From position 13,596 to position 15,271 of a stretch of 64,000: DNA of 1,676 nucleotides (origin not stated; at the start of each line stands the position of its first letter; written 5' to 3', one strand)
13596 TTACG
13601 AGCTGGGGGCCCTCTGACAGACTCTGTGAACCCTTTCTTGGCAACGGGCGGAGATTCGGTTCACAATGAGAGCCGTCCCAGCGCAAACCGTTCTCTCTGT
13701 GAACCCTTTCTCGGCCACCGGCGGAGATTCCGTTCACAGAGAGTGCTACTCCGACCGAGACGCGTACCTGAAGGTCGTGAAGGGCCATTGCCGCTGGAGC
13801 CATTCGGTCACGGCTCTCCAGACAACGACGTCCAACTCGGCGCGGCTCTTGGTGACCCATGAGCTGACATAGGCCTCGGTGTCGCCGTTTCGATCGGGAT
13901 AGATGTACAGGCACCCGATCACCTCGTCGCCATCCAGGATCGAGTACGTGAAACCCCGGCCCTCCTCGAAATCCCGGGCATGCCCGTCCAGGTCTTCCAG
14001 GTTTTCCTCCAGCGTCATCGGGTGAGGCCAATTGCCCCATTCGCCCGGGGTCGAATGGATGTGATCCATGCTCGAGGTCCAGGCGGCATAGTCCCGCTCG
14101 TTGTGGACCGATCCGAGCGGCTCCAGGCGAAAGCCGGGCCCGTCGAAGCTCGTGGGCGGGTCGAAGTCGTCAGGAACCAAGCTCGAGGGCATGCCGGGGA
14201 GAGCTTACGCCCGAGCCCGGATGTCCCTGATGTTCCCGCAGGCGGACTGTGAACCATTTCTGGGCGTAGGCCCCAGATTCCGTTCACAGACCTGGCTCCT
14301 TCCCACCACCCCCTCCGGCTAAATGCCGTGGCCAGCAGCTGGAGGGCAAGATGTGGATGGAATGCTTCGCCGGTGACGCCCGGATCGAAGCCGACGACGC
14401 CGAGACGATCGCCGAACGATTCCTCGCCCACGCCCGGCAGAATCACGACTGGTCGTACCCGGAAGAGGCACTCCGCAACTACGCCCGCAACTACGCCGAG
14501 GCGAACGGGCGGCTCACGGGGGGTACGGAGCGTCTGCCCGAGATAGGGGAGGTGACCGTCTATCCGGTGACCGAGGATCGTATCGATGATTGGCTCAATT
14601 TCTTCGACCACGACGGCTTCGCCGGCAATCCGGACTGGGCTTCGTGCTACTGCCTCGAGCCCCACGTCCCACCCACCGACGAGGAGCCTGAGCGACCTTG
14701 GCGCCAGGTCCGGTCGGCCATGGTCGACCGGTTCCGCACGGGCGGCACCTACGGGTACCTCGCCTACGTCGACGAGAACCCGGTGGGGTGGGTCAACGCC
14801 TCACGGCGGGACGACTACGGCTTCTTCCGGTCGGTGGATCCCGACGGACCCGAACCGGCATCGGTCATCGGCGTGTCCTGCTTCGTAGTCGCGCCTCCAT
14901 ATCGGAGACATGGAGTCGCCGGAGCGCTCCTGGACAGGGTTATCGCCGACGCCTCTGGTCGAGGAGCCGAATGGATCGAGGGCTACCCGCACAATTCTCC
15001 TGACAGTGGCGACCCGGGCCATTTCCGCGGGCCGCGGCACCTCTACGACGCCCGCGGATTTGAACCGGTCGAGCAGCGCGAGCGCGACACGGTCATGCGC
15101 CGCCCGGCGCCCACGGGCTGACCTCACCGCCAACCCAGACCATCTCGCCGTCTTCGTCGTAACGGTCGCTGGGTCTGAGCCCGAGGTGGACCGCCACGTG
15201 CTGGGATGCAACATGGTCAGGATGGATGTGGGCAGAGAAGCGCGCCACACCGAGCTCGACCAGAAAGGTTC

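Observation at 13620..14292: Three copies of a conserved ~45-bp hairpin element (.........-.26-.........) bracket a GNAT acetyltransferase gene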

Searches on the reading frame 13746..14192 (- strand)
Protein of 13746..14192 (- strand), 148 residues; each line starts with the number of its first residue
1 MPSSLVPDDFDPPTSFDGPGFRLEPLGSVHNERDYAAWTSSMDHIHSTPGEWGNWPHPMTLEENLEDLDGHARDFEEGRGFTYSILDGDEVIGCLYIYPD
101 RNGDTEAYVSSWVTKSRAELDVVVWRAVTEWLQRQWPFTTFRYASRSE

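Call 9: search_protein_families(library=pfam, proteins=[window:13746-14192:-])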
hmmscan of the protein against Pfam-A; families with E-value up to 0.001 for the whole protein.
window:13746-14192:- (148 aa): 0 families

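Call 34: find_encoding_contigs(protein=window:13746-14192:-, flank=10000, max_places=10)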
Protein window:13746-14192:- (148 aa): 2 contigs read that carry it; 2 places shown.
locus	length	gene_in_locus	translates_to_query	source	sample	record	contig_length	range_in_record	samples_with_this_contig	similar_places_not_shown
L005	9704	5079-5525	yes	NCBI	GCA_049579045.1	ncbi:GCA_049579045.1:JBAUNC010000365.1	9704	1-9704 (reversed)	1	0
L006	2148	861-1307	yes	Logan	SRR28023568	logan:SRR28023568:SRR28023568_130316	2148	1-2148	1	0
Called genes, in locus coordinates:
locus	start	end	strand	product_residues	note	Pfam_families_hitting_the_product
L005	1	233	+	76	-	?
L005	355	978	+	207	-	PF11716:MDMPI_N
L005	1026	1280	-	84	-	PF02517:Rce1-like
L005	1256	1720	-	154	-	-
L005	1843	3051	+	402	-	PF07690:MFS_1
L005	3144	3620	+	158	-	PF04075:F420H2_quin_red (weak)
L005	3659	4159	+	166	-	PF13302:Acetyltransf_3, PF00583:Acetyltransf_1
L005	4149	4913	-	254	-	PF00583:Acetyltransf_1, PF13508:Acetyltransf_7 (weak)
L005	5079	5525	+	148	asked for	-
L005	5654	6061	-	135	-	PF11528:DUF3224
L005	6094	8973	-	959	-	PF00211:Guanylate_cyc, PF13191:AAA_16 (weak), PF13401:AAA_22 (weak), PF25872:HTH_77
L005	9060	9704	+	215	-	PF07969:Amidohydro_3 (faint)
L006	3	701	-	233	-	?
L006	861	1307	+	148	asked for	-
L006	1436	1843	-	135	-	PF11528:DUF3224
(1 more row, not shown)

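Call 35: find_homologous_proteins(query=window:13746-14192:-)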
Query window:13746-14192:- (148 aa): 3205 proteins with E <= 0.001 among 3216 candidates; the best 120 are listed.
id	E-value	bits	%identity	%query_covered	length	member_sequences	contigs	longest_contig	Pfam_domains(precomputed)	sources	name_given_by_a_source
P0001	7.0e-100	350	100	100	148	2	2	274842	-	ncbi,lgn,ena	ncbi:MAG: N-acetyltransferase [Acidimicrobiia bacterium]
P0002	4.0e-75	269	75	97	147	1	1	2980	-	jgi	jgi:hypothetical protein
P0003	9.5e-74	265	74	100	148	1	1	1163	-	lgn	-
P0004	2.8e-73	263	75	99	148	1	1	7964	-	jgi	jgi:hypothetical protein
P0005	6.4e-73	262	75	99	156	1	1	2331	-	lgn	-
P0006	6.5e-73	262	74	99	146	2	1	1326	-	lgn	-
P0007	1.9e-72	260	73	99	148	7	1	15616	-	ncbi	ncbi:MAG: N-acetyltransferase [Actinomycetota bacterium]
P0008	5.6e-72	259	74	96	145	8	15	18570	-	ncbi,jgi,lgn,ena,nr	ncbi:MAG TPA: N-acetyltransferase [Acidimicrobiia bacterium]|jgi:hypothetical protein|nr:N-acetyltra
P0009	7.2e-72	258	73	99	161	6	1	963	-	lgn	-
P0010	7.8e-72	258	73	99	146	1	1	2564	-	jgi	jgi:hypothetical protein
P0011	1.0e-71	258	73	99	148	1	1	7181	-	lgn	-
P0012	1.7e-71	257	71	99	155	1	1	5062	-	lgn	-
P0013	1.7e-71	257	74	99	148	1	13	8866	-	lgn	-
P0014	3.4e-71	256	72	99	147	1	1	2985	-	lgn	-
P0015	5.9e-71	255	72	100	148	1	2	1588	-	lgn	-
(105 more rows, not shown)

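Call 36: find_encoding_contigs(protein=P0004, flank=6000, max_places=4)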
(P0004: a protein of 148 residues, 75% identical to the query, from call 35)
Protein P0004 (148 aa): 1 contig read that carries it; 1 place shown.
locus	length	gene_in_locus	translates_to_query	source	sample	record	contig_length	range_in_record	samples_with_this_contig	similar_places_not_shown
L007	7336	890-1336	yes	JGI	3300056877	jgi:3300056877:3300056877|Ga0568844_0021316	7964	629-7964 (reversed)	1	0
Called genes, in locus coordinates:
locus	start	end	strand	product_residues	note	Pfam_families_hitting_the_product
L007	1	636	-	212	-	?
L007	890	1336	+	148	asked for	-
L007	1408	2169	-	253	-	-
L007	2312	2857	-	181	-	-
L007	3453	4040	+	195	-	PF03848:TehB, PF08241:Methyltransf_11, PF08242:Methyltransf_12 (weak), PF13649:Methyltransf_25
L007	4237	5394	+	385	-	PF01757:Acyl_transf_3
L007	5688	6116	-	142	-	PF02657:SufE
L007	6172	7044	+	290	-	PF00581:Rhodanese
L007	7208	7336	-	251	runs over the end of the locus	?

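Call 37: find_encoding_contigs(protein=P0007, flank=6000, max_places=4)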
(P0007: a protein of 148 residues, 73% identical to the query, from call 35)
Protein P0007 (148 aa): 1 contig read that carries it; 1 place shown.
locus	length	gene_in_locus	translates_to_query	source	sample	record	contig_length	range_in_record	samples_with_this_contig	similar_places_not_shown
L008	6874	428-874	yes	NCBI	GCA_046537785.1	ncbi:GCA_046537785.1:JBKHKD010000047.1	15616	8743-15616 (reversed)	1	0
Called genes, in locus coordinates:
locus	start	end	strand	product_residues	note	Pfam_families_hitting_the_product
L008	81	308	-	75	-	-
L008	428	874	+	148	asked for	-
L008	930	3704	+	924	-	PF00580:UvrD-helicase, PF13245:AAA_19, PF13604:AAA_30 (faint), PF13361:UvrD_C, PF13538:UvrD_C_2, PF00570:HRDC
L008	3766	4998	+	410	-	PF07690:MFS_1, PF13347:MFS_2 (weak), PF07690:MFS_1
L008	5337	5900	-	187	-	PF19471:DUF6008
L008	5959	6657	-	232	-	-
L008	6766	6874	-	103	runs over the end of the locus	PF00581:Rhodanese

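Call 38: find_encoding_contigs(protein=P0008, flank=6000, max_places=8)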
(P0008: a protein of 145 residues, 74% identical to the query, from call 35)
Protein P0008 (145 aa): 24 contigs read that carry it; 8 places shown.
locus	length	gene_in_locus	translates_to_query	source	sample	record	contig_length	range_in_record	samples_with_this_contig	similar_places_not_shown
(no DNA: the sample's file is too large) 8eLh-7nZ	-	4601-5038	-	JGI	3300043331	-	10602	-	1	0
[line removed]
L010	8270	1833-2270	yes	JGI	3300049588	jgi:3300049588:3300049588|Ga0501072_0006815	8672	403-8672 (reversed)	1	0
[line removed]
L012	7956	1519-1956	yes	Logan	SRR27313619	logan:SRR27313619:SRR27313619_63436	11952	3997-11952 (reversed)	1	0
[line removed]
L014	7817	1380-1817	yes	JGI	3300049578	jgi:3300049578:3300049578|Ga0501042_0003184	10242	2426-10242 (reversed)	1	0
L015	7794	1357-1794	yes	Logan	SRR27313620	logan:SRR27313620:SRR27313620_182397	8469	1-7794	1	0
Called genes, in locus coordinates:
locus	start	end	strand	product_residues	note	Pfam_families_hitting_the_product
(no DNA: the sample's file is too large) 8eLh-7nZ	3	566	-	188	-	?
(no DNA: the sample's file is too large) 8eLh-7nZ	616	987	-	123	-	-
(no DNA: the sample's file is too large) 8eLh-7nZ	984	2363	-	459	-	PF00512:HisKA, PF02518:HATPase_c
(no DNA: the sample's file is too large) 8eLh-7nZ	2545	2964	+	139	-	PF01243:PNPOx_N, PF12900:Pyridox_ox_2 (weak)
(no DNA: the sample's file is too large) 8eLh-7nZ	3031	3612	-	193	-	PF13489:Methyltransf_23, PF01209:Ubie_methyltran, PF13847:Methyltransf_31, PF08241:Methyltransf_11, PF08242:Methyltransf_12, PF13649:Methyltransf_25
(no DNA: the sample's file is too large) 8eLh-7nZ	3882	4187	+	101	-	-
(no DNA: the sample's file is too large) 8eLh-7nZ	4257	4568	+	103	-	-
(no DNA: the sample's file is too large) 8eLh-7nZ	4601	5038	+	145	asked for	-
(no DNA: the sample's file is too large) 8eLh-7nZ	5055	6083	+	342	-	PF08240:ADH_N, PF16912:Glu_dehyd_C (weak), PF00107:ADH_zinc_N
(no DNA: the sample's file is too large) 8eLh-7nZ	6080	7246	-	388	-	PF00704:Glyco_hydro_18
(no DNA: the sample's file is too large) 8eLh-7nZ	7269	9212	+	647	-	PF13424:TPR_12 (faint), PF00211:Guanylate_cyc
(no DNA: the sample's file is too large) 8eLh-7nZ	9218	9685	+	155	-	PF03061:4HBT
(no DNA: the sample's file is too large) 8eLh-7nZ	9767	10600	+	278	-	?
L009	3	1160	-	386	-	?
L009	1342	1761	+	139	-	PF01243:PNPOx_N, PF12900:Pyridox_ox_2 (weak)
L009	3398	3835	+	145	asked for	-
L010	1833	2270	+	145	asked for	-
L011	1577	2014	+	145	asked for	-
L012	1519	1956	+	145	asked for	-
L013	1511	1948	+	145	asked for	-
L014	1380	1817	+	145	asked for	-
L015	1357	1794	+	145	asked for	-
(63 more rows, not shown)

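Call 39: find_encoding_contigs(protein=P0013, flank=6000, max_places=8)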
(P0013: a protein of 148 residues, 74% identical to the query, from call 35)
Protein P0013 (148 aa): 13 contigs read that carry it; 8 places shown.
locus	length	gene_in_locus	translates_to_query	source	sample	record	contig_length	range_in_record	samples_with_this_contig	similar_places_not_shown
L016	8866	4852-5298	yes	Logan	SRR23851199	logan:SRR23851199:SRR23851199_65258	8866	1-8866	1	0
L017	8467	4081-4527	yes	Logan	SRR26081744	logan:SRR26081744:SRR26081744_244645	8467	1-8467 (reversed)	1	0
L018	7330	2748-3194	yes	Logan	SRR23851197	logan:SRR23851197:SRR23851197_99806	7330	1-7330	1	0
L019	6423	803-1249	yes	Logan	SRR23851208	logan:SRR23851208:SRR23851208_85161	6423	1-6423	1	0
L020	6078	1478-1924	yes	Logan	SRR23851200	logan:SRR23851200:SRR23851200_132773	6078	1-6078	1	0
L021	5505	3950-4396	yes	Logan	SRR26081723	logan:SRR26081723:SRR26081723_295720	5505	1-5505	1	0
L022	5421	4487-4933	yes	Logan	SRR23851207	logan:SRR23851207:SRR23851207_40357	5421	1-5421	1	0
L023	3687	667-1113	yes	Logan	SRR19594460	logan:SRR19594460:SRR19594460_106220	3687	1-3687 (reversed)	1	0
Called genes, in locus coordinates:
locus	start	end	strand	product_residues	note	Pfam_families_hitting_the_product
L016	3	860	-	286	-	?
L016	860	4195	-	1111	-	PF02687:FtsX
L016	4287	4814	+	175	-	PF14499:DUF4437 (weak), PF07883:Cupin_2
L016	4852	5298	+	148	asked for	-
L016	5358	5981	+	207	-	-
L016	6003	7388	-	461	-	PF00211:Guanylate_cyc (faint)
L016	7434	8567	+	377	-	-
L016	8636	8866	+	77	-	?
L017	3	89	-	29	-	?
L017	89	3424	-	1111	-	PF02687:FtsX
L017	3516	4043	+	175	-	PF14499:DUF4437 (weak), PF07883:Cupin_2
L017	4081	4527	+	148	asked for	-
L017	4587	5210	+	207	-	-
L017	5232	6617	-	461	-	PF00211:Guanylate_cyc (faint)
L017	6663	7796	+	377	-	-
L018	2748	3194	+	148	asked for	-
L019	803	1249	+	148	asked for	-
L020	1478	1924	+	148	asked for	-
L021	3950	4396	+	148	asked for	-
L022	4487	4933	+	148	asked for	-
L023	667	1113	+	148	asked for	-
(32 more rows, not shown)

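Call 52: search_protein_families(library=pfam, max_evalue=1, proteins=[window:13746-14192:-])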
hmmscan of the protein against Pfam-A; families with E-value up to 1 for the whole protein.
window:13746-14192:- (148 aa): 2 families
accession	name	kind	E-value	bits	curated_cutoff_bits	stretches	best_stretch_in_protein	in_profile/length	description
PF13302.13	Acetyltransf_3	-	0.0026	18.9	25.4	1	34-118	14-91/138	Acetyltransferase (GNAT) domain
PF00583.31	Acetyltransf_1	-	0.042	14.6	20.7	1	65-115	24-68/116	Acetyltransferase (GNAT) family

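Call 53: search_protein_families(library=ncbifam, max_evalue=0.01, proteins=[window:13746-14192:-])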
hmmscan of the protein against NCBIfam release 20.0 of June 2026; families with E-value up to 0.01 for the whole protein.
window:13746-14192:- (148 aa): 0 families

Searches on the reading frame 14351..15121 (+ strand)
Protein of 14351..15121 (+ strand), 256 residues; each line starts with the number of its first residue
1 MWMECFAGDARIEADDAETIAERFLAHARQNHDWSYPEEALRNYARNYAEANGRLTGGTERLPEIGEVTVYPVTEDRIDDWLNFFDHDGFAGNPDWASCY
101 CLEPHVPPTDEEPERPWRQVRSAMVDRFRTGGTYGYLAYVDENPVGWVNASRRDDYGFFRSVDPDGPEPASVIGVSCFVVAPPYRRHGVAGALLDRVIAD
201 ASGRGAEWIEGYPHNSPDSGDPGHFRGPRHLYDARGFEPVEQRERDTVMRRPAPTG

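Call 9: search_protein_families(library=pfam, proteins=[window:14351-15121:+])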
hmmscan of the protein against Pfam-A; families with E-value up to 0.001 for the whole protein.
window:14351-15121:+ (256 aa): 3 families
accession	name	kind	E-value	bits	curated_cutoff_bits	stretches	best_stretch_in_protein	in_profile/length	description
PF00583.31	Acetyltransf_1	-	4.4e-09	37.1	20.7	1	120-207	27-94/116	Acetyltransferase (GNAT) family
PF13508.13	Acetyltransf_7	-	1.5e-06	28.9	27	1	136-238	6-83/84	Acetyltransferase (GNAT) domain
PF13673.13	Acetyltransf_10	-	0.00024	21.5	23.6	0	119-204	15-83/128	Acetyltransferase (GNAT) domain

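Call 53: search_protein_families(library=ncbifam, max_evalue=0.01, proteins=[window:14351-15121:+])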
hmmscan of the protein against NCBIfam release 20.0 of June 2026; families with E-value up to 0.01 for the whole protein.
window:14351-15121:+ (256 aa): 0 families
